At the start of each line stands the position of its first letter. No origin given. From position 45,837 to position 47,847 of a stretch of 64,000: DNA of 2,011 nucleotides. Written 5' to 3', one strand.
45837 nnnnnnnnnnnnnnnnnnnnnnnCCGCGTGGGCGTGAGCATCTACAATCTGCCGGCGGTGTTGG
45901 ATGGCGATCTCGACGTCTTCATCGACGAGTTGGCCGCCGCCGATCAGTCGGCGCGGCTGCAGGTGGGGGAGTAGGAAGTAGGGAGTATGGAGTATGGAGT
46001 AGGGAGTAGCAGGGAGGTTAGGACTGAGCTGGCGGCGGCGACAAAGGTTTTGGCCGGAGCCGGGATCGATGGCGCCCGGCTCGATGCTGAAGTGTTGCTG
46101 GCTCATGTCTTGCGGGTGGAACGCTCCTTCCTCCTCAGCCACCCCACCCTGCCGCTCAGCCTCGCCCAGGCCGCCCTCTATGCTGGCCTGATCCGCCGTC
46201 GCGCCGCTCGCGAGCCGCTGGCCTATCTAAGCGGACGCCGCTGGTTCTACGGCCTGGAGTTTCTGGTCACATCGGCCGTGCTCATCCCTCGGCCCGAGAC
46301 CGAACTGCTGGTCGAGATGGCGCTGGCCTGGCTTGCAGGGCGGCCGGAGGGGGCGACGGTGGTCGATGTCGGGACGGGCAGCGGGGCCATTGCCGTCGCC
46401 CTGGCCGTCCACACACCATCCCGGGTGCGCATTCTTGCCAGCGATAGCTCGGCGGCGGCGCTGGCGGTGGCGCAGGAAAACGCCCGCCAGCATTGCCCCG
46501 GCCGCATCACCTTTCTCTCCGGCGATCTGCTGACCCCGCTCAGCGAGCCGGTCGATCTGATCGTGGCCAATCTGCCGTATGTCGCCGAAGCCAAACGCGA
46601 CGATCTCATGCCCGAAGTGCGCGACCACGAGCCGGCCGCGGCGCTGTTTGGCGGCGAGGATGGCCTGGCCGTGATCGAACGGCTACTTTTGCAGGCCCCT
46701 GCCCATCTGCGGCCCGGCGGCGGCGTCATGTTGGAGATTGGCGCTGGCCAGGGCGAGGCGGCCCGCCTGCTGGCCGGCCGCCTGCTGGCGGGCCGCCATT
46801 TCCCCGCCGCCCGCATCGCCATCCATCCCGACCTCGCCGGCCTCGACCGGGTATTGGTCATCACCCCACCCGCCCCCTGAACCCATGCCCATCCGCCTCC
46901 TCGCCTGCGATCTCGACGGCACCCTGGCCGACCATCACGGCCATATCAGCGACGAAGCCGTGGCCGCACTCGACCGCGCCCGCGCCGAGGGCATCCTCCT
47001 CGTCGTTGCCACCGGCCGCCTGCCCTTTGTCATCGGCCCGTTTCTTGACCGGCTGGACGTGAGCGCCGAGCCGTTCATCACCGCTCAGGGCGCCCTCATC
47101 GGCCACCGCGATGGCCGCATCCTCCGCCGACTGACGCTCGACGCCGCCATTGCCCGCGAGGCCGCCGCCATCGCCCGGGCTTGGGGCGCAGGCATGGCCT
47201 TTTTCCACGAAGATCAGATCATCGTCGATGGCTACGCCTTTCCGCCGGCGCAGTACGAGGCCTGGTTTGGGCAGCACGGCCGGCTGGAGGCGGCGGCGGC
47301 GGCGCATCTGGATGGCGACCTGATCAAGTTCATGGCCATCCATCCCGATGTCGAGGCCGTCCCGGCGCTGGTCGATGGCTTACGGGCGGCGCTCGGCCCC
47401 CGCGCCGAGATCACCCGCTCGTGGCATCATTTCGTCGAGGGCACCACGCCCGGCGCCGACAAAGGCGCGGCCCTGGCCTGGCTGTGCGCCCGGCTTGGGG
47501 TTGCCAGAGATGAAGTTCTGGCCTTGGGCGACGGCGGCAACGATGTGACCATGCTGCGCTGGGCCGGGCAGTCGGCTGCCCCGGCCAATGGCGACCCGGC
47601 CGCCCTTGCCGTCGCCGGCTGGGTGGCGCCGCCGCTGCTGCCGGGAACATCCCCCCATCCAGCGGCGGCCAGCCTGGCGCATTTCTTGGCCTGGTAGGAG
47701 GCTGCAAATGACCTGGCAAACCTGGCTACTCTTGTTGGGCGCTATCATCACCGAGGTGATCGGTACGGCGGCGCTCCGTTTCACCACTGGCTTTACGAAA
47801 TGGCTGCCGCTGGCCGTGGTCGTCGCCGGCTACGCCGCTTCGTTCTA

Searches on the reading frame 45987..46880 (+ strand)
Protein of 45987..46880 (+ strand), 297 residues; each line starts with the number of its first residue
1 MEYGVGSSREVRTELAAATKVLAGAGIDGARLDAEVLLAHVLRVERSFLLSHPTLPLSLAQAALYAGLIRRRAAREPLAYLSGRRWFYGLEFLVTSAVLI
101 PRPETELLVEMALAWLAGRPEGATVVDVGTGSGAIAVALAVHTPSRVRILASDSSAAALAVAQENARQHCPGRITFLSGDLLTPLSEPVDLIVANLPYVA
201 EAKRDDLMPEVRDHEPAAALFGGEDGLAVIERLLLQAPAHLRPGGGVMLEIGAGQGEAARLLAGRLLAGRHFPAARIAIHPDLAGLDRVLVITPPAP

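Call 55: search_protein_families(library=pfam, proteins=[window:45987-46880:+], max_evalue=0.0001)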
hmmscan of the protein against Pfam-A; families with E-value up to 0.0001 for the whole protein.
window:45987-46880:+ (297 aa): 9 families
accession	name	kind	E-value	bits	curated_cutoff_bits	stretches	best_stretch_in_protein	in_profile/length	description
PF17827.6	PrmC_N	-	2.8e-20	73.1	23.4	1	15-83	3-71/71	PrmC N-terminal domain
PF05175.20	MTS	-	6.8e-13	49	23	1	121-204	31-114/170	Methyltransferase small domain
PF13649.12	Methyltransf_25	-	8.2e-12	46.1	27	1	125-213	1-91/97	Methyltransferase domain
PF13847.12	Methyltransf_31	-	5e-11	42.9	27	1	122-197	4-83/145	Methyltransferase domain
PF06325.19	PrmA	-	1.3e-08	35.1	22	1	111-196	150-234/296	Ribosomal protein L11 methyltransferase (PrmA)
PF08242.18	Methyltransf_12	-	5.1e-08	34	30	1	126-195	1-72/98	Methyltransferase domain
PF08241.18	Methyltransf_11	-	1.1e-05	26.4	21.2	0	126-196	1-68/95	Methyltransferase domain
PF01170.24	UPF0020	-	2.2e-05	24.7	22.3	1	123-200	30-133/197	RMKL-like, methyltransferase domain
PF13489.12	Methyltransf_23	-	2.8e-05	24.3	27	0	118-194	18-87/164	Methyltransferase domain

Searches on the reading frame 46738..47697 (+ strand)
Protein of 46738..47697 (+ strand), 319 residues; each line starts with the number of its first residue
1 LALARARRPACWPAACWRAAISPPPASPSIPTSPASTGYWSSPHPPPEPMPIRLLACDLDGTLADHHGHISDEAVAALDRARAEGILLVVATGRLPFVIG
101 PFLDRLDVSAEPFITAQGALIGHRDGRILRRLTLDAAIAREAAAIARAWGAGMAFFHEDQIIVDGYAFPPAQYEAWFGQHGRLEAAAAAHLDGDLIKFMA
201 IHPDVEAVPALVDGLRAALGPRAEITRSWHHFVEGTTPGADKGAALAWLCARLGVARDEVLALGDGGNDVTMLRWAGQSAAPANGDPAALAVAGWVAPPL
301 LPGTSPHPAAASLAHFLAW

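Call 55: search_protein_families(library=pfam, proteins=[window:46738-47697:+], max_evalue=0.0001)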
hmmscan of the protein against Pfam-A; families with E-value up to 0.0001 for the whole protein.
window:46738-47697:+ (319 aa): 4 families
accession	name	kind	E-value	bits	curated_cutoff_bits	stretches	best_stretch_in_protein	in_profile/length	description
PF08282.18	Hydrolase_3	-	1e-40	140.5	20.9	1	55-297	1-243/255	haloacid dehalogenase-like hydrolase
PF05116.19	S6PP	-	2.1e-11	44.3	20.3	1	221-278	145-202/247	Sucrose-6F-phosphate phosphohydrolase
PF00702.32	Hydrolase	-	1.1e-07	32.9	26.4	1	52-277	1-191/191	haloacid dehalogenase-like hydrolase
PF12710.13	HAD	-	3.4e-07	31.3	27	1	71-142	87-169/189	haloacid dehalogenase-like hydrolase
